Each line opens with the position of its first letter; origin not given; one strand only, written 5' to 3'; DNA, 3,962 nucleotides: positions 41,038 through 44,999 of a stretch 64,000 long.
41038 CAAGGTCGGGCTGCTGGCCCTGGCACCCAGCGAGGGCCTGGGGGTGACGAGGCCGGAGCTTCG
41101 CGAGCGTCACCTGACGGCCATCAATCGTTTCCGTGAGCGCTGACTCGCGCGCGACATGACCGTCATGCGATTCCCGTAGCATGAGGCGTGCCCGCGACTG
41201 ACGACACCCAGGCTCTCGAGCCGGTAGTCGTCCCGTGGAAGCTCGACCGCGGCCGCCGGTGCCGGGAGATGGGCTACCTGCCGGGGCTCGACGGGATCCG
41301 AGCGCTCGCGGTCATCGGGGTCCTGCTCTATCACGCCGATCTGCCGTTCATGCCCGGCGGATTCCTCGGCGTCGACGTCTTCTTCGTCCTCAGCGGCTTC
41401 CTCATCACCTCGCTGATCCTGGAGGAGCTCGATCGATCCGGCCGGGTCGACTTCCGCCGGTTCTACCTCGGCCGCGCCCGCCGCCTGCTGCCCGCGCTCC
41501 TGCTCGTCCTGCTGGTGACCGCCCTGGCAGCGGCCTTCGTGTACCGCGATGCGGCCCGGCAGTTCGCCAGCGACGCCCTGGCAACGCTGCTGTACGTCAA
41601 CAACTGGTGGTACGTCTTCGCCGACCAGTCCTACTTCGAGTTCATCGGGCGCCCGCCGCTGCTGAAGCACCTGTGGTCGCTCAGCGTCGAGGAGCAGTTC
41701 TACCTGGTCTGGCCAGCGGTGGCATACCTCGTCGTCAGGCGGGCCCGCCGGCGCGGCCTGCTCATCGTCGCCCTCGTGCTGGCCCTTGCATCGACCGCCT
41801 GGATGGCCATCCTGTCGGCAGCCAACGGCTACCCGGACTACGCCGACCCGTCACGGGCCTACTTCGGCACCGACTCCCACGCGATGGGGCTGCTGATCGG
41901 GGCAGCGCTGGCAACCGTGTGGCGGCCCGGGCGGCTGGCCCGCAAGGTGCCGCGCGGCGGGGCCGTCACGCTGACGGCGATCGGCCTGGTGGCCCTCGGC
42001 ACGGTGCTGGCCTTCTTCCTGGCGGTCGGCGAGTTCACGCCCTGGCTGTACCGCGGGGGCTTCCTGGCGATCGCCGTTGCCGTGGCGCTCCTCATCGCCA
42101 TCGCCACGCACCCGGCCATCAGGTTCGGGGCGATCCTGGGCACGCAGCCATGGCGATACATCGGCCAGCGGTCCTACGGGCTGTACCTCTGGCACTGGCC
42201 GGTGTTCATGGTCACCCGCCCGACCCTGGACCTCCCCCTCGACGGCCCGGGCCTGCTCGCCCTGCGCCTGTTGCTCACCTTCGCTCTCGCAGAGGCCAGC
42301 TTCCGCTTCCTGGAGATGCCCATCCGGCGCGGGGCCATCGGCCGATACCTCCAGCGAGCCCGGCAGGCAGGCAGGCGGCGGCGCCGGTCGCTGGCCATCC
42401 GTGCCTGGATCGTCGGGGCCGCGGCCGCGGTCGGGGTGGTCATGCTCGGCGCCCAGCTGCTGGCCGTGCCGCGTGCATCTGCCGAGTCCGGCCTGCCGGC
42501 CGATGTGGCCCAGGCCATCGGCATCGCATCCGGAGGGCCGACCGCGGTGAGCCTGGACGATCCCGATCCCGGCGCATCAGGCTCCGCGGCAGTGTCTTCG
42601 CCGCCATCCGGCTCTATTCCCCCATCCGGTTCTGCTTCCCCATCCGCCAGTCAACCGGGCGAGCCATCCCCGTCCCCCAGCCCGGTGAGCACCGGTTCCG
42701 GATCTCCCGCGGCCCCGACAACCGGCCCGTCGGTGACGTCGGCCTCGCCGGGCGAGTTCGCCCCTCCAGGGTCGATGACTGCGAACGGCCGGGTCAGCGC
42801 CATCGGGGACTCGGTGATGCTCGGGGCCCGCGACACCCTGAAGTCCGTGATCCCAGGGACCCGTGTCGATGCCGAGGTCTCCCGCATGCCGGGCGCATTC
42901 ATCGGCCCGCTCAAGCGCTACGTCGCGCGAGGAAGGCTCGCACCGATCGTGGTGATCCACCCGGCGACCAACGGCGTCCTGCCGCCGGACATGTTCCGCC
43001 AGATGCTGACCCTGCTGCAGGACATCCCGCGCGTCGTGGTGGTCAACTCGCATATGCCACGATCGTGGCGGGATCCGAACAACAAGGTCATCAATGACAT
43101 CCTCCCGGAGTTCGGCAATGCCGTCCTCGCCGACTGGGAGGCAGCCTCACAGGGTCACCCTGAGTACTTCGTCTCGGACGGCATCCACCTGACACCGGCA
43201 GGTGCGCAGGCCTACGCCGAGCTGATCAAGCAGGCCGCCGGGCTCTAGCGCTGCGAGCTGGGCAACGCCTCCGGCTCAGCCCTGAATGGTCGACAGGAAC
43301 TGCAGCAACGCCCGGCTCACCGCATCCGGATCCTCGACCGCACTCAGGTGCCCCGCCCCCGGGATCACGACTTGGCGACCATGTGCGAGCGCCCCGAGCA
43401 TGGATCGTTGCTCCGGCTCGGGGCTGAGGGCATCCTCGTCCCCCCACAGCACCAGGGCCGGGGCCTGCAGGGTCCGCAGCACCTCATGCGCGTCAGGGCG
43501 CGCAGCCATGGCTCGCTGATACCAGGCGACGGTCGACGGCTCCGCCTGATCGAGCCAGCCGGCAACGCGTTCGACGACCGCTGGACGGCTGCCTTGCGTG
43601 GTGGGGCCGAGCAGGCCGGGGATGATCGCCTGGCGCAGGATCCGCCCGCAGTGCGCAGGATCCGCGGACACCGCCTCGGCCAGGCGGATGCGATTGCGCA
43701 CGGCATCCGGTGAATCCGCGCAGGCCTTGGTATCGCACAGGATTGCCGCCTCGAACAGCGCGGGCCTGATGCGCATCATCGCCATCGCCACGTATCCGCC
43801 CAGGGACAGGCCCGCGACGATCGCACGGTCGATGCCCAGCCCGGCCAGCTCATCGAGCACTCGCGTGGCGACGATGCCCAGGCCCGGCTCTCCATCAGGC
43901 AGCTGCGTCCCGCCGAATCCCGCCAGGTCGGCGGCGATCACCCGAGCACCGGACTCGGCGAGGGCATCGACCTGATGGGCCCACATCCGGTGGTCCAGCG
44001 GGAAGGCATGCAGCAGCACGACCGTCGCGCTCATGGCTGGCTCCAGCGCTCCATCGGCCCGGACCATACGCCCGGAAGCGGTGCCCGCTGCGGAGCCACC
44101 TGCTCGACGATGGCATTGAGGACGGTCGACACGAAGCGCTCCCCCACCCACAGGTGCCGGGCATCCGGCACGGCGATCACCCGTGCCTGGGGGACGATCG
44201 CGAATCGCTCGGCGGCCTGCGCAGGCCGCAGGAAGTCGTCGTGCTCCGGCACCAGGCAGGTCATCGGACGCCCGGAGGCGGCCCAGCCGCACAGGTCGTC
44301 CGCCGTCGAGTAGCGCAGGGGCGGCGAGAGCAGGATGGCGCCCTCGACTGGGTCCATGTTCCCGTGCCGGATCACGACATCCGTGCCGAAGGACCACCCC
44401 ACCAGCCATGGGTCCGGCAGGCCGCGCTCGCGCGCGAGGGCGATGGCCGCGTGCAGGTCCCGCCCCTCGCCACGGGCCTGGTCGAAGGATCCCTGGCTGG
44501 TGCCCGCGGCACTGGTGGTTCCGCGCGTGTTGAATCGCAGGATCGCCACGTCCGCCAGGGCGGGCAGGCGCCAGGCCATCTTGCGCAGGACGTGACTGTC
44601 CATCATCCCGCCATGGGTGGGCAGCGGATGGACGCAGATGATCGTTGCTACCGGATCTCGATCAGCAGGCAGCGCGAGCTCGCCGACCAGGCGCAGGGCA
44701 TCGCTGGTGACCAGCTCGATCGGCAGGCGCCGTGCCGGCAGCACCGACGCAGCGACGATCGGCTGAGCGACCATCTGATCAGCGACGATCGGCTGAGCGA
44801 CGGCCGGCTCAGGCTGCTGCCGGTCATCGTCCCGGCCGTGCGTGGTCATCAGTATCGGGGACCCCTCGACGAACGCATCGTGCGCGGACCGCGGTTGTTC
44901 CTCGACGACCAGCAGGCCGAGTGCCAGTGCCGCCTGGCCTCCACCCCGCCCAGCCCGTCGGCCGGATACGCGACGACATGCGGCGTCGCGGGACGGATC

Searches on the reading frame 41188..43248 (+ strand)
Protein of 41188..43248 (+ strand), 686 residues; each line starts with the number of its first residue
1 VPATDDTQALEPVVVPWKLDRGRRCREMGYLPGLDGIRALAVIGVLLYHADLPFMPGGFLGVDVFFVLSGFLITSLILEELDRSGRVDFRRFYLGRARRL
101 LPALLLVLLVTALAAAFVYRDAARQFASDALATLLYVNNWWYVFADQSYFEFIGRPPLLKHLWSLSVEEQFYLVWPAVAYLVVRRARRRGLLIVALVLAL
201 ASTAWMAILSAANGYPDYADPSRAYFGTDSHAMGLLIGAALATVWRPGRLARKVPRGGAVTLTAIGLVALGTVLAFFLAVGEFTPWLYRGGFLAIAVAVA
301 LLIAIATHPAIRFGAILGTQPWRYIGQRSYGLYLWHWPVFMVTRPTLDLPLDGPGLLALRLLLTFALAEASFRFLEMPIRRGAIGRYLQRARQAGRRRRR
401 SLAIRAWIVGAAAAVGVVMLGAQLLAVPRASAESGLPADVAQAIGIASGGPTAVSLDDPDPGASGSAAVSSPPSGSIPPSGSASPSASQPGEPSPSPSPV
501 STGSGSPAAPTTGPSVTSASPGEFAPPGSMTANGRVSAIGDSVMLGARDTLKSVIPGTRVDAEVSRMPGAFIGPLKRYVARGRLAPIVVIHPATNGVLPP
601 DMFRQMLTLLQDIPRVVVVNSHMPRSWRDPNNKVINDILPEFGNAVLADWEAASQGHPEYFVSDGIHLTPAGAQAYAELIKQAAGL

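Call 8: search_protein_families(library=pfam, proteins=[window:41188-43248:+])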
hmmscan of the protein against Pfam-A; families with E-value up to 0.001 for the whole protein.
window:41188-43248:+ (686 aa): 1 family
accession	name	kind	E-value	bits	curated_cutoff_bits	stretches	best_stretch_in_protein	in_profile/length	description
PF01757.29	Acyl_transf_3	-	6.1e-34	118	31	1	32-367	2-320/326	Acyltransferase domain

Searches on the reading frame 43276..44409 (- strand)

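Call 8: search_protein_families(library=pfam, proteins=[window:43276-44409:-])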
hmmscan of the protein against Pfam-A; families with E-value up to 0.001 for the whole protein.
window:43276-44409:- (377 aa): 5 families
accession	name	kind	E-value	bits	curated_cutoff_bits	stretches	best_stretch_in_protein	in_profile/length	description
PF12697.13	Abhydrolase_6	-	2.1e-20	74.8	26.3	1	130-366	1-216/217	Alpha/beta hydrolase family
PF00561.26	Abhydrolase_1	-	2.5e-20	73.6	25.8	1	129-361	2-245/245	alpha/beta hydrolase fold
PF12146.15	Hydrolase_4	-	3.7e-12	46.5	27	1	127-356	4-234/239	Serine aminopeptidase, S33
PF08386.16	Abhydrolase_4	-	0.00035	21.1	21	1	304-374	23-93/103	TAP-like protein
PF00326.27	Peptidase_S9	-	0.00093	19.2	22.6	0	193-223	63-93/213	Prolyl oligopeptidase family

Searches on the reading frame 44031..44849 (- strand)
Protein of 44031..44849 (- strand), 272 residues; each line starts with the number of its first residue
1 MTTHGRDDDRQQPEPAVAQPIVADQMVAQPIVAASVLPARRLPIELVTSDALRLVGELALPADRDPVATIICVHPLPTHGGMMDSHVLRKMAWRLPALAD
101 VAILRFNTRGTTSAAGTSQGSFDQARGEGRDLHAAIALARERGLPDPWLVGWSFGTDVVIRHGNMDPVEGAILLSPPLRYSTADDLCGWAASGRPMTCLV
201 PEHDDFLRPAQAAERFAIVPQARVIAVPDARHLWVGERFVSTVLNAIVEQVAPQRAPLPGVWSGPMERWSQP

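Call 29: search_protein_families(library=ncbifam, proteins=[window:44031-44849:-])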
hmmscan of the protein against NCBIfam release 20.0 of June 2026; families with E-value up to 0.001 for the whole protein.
window:44031-44849:- (272 aa): 2 families
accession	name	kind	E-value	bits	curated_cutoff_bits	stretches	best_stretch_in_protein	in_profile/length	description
NF058544.1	IVPilMotSglTMyx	equivalog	7.8e-06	25.8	300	1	69-178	33-138/210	type IV pili motility protein SglT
NF041096.1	esterase_EstD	equivalog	8.2e-05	21.8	600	1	52-180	145-277/421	esterase EstD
